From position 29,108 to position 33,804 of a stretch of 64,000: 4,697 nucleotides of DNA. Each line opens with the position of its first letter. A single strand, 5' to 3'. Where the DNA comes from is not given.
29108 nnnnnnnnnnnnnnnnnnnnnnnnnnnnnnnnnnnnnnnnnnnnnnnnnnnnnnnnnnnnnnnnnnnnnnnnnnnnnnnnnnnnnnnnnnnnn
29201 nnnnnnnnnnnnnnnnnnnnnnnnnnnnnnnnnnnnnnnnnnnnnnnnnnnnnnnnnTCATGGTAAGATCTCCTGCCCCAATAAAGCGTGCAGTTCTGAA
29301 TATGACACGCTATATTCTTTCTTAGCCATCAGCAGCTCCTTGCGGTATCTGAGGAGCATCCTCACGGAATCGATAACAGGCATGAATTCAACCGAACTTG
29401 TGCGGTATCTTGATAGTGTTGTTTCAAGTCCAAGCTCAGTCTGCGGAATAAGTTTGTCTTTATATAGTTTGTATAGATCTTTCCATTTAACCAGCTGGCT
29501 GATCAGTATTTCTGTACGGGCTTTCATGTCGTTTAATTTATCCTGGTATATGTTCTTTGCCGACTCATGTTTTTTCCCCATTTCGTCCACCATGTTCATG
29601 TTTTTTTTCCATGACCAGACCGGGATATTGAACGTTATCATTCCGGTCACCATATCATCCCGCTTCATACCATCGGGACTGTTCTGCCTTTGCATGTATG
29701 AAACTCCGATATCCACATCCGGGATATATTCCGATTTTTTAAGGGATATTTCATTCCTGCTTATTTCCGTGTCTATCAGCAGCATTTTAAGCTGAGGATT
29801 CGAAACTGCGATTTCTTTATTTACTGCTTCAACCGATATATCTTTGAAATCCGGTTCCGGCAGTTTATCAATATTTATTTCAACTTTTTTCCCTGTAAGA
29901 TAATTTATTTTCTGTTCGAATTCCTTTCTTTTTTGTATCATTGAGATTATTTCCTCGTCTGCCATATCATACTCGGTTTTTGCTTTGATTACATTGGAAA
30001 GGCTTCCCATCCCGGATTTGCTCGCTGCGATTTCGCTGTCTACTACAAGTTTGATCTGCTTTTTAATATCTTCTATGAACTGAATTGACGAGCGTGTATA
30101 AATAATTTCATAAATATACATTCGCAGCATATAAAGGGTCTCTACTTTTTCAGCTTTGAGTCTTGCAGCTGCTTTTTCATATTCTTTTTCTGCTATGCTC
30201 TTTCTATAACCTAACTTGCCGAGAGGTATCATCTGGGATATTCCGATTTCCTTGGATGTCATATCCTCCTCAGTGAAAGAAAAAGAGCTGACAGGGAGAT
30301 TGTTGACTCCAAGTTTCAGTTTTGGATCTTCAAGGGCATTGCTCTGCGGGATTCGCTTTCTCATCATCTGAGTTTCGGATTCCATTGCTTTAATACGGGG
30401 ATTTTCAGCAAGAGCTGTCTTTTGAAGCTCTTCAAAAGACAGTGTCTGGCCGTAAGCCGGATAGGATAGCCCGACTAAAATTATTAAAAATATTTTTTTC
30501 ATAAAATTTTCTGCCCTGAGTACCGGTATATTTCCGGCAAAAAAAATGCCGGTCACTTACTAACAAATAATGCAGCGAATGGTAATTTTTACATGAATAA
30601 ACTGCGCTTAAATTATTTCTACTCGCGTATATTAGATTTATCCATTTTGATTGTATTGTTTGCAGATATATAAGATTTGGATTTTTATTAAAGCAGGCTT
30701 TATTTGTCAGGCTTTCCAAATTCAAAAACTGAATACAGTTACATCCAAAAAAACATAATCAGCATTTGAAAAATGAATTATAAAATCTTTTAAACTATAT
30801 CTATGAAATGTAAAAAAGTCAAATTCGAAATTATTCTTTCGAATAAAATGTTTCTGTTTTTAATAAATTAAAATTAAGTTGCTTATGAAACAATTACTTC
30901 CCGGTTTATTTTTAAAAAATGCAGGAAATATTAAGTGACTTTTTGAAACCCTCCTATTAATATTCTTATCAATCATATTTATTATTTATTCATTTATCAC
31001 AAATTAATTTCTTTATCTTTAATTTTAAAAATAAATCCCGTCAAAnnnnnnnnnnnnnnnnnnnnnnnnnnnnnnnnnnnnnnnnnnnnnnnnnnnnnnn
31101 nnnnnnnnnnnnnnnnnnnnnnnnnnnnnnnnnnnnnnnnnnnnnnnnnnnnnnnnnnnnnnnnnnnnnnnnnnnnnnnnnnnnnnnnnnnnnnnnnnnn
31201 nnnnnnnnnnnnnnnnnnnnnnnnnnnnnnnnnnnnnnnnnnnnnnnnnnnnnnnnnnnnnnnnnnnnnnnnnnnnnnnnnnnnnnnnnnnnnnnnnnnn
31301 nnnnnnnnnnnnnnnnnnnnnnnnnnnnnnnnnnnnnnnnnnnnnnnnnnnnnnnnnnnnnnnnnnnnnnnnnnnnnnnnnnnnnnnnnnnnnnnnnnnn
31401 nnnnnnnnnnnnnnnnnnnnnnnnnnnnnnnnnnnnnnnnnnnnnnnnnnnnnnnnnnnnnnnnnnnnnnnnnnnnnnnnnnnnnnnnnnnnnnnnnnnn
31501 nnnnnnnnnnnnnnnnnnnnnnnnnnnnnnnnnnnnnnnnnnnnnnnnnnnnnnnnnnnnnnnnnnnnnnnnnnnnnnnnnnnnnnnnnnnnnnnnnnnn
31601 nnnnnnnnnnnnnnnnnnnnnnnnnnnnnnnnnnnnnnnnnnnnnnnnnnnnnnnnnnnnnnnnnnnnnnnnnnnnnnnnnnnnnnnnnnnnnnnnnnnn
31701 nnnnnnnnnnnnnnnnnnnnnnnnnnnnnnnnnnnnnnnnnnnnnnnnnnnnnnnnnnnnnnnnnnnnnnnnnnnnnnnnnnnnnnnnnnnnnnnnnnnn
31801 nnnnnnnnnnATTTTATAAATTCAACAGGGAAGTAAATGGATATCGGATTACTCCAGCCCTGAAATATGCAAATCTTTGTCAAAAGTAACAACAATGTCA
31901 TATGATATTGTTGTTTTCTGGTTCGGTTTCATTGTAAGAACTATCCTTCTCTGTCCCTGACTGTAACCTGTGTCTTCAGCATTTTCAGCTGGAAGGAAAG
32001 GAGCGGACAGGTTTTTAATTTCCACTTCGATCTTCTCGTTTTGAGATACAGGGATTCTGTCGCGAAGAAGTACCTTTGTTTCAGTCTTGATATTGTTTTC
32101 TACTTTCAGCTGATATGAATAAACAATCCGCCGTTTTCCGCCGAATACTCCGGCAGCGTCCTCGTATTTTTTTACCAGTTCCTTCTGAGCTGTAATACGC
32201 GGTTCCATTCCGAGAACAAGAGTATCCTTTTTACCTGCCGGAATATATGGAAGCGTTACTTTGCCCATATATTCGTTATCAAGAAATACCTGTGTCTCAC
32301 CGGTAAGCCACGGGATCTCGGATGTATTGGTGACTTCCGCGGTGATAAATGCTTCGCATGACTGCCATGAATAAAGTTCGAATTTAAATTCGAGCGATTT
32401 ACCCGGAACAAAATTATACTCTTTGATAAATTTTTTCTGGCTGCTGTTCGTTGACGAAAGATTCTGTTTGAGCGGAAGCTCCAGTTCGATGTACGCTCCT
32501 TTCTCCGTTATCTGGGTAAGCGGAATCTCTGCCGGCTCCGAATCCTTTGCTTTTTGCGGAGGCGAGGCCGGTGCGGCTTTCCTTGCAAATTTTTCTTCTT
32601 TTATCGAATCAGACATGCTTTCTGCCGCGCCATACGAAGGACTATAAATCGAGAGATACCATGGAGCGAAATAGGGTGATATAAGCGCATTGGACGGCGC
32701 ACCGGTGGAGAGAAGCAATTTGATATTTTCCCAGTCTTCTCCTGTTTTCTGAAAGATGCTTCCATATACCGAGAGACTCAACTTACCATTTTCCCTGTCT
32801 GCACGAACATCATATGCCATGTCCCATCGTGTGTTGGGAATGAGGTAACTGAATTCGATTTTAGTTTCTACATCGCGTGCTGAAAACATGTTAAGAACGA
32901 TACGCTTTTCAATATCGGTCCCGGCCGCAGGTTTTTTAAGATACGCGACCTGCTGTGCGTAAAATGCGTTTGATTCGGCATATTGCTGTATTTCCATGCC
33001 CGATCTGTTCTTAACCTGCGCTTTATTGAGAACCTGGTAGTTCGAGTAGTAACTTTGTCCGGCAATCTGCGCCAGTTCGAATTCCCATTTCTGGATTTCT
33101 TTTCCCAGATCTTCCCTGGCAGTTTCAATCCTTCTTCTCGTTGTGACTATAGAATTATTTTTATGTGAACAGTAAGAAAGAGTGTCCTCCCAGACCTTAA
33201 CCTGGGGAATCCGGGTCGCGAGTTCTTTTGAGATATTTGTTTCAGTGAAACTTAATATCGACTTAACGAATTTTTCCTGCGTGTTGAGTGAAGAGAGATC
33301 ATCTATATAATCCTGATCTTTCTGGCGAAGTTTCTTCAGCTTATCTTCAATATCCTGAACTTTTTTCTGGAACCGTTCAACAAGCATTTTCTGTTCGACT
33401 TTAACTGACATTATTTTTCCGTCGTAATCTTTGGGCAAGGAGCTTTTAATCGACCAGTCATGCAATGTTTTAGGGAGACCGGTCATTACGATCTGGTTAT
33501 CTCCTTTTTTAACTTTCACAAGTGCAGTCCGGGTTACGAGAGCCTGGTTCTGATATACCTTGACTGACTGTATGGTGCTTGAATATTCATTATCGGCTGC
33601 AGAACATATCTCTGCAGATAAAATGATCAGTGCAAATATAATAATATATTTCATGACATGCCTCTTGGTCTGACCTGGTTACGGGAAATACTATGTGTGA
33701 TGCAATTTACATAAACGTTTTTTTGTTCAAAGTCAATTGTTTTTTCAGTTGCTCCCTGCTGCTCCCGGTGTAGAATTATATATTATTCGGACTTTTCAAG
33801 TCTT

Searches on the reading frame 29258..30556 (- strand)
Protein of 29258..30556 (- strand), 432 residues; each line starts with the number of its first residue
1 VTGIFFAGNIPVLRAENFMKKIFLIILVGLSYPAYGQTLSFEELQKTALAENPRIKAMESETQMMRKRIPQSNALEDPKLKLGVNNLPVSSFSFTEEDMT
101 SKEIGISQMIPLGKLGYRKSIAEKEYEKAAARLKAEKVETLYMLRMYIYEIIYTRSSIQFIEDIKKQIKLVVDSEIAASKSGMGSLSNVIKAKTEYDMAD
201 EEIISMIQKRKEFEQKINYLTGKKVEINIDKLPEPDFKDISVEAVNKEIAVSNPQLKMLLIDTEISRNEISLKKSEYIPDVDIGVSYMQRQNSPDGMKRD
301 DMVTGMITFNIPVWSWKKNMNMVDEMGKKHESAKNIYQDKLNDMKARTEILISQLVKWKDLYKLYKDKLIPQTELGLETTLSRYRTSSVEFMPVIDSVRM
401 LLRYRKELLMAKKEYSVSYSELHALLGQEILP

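Call 70: search_protein_families(library=pfam, proteins=[window:29258-30556:-], max_evalue=0.00001)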
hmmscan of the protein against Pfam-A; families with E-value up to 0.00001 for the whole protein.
window:29258-30556:- (432 aa): 1 family
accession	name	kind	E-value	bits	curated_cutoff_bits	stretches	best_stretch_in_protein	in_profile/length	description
PF02321.23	OEP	-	4.2e-41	141.3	22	2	252-427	11-187/187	Outer membrane efflux protein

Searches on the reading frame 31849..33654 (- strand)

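Call 70: search_protein_families(library=pfam, proteins=[window:31849-33654:-], max_evalue=0.00001)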
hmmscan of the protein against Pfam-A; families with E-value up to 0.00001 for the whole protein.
window:31849-33654:- (601 aa): 2 families
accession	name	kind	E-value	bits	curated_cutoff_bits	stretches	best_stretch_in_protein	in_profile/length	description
PF13598.12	DUF4139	-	1.3e-41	143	31.8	1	266-591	1-203/205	Domain of unknown function (DUF4139)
PF13600.11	DUF4140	-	1.5e-17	64.3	27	1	31-129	1-97/98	N-terminal domain of unknown function (DUF4140)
